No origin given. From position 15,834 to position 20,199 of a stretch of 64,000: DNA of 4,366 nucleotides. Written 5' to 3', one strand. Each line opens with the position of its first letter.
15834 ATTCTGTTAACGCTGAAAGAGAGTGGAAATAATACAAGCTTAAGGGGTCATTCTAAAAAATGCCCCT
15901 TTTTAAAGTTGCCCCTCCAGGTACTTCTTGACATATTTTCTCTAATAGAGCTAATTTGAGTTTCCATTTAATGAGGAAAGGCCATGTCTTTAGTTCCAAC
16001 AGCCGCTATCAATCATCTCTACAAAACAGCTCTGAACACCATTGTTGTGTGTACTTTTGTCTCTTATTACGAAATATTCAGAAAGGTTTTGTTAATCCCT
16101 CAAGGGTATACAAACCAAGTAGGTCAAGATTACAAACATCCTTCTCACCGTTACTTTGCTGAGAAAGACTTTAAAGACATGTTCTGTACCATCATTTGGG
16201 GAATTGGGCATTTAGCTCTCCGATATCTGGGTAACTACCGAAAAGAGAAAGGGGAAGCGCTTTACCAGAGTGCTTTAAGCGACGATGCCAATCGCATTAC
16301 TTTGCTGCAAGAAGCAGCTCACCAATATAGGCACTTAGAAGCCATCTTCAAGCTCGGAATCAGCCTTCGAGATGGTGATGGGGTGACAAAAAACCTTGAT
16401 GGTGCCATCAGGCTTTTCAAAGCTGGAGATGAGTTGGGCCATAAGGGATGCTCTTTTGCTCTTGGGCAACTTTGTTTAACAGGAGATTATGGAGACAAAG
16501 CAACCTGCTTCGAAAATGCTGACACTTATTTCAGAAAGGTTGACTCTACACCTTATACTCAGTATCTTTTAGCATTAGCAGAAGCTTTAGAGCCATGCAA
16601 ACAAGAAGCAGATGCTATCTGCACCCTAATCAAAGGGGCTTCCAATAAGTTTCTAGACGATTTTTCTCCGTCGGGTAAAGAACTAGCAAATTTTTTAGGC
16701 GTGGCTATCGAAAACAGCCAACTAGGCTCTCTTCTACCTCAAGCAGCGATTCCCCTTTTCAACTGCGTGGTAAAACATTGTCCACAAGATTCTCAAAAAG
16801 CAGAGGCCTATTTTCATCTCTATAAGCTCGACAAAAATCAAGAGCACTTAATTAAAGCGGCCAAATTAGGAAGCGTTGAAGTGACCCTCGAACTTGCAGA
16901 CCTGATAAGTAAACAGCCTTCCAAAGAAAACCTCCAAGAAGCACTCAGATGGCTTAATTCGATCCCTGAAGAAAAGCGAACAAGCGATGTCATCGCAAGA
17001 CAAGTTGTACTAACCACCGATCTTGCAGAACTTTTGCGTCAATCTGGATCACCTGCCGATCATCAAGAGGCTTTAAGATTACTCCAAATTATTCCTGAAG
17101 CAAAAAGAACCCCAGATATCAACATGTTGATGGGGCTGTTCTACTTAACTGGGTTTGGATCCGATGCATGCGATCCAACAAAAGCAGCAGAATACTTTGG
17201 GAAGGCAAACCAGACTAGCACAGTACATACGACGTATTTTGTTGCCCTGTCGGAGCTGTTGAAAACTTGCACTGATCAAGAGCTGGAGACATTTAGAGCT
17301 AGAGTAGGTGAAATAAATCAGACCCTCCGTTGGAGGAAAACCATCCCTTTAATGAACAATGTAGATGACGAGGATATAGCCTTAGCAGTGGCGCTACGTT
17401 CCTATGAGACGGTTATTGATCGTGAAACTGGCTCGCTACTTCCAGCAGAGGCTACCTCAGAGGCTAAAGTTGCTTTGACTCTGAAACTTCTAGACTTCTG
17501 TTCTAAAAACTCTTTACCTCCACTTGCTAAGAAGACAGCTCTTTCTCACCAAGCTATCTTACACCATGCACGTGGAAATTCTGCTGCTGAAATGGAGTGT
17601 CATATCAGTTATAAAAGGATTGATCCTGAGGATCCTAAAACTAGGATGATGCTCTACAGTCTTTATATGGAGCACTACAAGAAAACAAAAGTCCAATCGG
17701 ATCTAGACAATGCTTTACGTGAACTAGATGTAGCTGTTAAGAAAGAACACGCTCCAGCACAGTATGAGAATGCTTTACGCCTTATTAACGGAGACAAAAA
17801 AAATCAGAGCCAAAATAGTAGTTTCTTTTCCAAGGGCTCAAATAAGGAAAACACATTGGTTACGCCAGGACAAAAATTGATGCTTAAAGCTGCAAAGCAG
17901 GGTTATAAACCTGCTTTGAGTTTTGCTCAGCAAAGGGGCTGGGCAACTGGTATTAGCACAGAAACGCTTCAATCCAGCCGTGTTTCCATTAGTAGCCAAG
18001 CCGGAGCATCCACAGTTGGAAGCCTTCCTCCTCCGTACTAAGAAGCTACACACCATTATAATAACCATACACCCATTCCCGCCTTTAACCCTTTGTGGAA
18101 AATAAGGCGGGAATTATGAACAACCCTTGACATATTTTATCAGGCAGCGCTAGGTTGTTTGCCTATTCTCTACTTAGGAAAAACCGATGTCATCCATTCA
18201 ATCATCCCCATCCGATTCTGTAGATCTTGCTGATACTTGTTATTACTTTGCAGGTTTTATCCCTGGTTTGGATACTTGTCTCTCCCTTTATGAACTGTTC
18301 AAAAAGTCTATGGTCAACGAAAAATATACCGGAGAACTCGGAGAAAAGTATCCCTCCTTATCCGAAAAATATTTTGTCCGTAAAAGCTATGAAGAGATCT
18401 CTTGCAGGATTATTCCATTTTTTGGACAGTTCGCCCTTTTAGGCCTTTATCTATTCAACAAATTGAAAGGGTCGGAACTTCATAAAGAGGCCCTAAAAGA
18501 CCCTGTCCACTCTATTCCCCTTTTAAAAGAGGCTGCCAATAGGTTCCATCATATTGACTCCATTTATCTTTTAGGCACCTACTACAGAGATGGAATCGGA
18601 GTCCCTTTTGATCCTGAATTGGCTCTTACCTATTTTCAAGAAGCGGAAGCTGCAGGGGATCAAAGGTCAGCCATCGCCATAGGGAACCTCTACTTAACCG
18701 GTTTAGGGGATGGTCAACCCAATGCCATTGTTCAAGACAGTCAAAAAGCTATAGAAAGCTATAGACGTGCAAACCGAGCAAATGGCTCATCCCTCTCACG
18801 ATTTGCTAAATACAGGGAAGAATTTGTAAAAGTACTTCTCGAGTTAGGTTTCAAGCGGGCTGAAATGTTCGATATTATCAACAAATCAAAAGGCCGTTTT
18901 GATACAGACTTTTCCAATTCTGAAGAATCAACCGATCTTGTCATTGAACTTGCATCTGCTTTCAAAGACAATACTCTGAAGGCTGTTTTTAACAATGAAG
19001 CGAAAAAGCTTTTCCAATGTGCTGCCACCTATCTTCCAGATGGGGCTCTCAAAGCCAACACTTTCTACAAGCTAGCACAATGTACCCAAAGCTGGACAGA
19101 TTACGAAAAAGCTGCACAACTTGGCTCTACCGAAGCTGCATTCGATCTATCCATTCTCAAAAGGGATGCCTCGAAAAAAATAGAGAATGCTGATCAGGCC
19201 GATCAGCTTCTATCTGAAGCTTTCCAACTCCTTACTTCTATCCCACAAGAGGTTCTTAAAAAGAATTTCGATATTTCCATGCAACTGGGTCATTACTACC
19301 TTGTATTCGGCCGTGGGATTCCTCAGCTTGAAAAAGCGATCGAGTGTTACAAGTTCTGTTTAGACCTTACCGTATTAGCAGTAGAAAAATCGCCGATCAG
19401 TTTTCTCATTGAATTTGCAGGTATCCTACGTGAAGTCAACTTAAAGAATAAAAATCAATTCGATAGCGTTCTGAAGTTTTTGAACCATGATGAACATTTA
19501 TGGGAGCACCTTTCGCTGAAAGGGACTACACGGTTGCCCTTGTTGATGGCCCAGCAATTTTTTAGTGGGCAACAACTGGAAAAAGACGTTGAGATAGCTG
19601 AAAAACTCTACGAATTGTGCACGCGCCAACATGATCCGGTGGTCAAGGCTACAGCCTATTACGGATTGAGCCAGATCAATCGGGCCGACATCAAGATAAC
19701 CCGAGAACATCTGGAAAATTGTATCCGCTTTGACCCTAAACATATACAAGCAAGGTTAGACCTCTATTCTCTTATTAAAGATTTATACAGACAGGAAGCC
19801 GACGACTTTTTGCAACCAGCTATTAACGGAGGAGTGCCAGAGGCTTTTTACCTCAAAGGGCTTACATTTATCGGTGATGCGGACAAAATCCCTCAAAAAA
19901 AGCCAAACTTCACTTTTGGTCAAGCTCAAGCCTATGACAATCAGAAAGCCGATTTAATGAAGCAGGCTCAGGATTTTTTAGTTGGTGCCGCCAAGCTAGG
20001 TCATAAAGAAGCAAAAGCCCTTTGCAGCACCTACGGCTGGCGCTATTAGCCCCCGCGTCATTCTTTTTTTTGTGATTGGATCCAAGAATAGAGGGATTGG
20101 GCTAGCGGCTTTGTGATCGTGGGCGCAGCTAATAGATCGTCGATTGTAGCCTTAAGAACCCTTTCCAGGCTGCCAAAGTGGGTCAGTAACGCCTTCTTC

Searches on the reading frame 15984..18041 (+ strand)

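Call 36: search_protein_families(library=pfam, proteins=[window:15984-18041:+], max_evalue=0.001)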
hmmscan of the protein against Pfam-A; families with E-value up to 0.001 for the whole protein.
window:15984-18041:+ (685 aa): 2 families
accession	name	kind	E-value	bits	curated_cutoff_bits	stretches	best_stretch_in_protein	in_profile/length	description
PF08238.18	Sel1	-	1.2e-07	32.5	30.7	0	119-153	2-36/36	Sel1 repeat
PF23310.1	TPR_27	-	0.00081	19.5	27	0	570-617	41-90/110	Plant tetratrico peptide repeats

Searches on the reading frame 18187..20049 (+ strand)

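Call 36: search_protein_families(library=pfam, proteins=[window:18187-20049:+], max_evalue=0.001)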
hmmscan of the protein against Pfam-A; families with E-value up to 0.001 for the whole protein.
window:18187-20049:+ (620 aa): 1 family
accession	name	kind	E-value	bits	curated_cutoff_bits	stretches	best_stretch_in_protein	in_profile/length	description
PF08238.18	Sel1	-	4.8e-09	36.9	30.7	1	124-158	2-36/36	Sel1 repeat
